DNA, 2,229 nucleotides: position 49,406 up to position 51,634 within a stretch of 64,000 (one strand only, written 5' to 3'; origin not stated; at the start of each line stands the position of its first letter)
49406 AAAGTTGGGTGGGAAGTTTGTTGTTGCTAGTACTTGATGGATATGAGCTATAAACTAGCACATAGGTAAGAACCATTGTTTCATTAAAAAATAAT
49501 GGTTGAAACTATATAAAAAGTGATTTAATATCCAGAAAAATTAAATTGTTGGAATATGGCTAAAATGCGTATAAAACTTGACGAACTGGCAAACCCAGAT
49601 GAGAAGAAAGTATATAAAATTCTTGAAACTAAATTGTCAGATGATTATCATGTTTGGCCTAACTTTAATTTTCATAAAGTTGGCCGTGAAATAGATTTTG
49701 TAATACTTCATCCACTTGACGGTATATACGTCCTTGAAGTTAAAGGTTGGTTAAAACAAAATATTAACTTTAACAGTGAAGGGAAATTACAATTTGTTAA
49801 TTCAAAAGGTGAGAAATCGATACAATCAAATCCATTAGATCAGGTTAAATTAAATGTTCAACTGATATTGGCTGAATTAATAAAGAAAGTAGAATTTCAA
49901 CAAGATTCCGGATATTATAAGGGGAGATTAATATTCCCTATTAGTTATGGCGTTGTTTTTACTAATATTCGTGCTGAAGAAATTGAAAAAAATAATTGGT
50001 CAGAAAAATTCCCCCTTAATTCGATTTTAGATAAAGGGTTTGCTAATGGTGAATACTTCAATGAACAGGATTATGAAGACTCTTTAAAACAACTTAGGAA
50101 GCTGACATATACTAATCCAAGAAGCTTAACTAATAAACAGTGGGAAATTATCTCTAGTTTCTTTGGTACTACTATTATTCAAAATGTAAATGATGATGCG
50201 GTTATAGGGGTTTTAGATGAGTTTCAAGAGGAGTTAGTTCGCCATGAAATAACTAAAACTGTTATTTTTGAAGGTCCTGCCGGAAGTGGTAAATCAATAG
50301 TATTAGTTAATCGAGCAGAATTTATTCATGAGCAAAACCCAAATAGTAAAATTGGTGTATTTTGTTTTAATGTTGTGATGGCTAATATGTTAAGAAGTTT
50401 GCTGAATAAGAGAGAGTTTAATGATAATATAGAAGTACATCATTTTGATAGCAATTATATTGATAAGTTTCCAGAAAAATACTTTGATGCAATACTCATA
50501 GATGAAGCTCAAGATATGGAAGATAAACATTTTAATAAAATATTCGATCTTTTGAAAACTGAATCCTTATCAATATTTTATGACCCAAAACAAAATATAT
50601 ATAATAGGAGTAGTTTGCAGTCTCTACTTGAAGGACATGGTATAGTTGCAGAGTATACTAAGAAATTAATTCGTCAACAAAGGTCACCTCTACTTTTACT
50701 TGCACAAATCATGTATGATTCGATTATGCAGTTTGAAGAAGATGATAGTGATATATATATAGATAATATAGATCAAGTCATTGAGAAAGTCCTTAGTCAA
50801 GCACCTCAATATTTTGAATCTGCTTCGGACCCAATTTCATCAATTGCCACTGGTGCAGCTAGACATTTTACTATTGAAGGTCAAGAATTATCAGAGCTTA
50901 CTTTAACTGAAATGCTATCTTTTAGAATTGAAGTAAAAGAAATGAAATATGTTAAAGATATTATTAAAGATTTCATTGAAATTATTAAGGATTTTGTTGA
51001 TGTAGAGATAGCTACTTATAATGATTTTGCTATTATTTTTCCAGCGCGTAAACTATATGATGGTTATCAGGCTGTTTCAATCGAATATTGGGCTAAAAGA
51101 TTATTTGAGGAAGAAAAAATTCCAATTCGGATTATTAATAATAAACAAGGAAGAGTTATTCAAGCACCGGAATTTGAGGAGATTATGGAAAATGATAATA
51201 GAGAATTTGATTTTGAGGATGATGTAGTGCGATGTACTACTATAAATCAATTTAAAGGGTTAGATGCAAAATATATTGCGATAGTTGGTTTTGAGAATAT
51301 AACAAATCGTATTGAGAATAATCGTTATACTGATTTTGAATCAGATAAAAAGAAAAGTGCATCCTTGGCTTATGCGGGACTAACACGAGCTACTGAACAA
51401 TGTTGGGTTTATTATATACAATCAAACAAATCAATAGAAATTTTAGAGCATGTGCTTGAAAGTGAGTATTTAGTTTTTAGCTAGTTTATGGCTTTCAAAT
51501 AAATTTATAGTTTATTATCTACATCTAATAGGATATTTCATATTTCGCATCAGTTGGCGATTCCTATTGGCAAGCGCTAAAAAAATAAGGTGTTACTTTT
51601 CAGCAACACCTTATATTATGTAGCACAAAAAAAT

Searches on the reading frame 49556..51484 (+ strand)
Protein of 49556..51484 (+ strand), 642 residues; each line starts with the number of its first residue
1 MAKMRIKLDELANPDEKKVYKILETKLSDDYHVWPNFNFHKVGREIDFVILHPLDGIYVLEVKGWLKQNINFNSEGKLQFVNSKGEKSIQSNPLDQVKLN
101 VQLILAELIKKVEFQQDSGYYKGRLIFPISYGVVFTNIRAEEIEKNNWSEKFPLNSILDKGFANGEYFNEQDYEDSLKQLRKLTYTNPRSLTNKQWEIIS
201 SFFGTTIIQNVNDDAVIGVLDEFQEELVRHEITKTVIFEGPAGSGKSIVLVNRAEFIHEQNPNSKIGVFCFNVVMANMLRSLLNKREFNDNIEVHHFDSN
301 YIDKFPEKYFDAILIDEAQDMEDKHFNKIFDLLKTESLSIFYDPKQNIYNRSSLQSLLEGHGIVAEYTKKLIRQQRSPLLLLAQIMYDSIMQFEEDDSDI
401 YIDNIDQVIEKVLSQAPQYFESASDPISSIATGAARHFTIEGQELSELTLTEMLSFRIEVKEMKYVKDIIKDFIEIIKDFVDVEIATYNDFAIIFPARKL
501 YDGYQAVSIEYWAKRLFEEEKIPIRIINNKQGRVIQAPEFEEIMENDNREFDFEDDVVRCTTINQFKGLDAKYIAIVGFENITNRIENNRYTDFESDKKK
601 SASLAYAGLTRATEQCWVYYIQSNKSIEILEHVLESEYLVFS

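Call 8: search_protein_families(library=pfam, proteins=[window:49556-51484:+], max_evalue=0.001)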
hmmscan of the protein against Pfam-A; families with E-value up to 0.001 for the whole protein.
window:49556-51484:+ (642 aa): 7 families
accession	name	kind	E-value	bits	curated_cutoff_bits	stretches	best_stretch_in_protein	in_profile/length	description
PF08378.17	NERD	-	7.3e-14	52.7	22.1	1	16-113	6-96/111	Nuclease-related domain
PF00580.27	UvrD-helicase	-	4.7e-08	33.5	23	0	307-350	210-254/271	UvrD/REP helicase N-terminal domain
PF09848.15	SLFN-g3_helicase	-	5e-08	33.1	24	1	235-368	3-152/354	Schlafen group 3, DNA/RNA helicase domain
PF13245.12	AAA_19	-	1.3e-06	29.1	25.1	1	225-349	2-131/134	AAA domain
PF13401.12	AAA_22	-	0.00014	22.7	27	1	237-340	9-118/130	AAA domain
PF01443.25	Viral_helicase1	-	0.00064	20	21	0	238-356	3-106/228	Viral superfamily 1 RNA helicase core domain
PF13604.12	AAA_30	-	0.00066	19.9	27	0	220-340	2-119/191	AAA domain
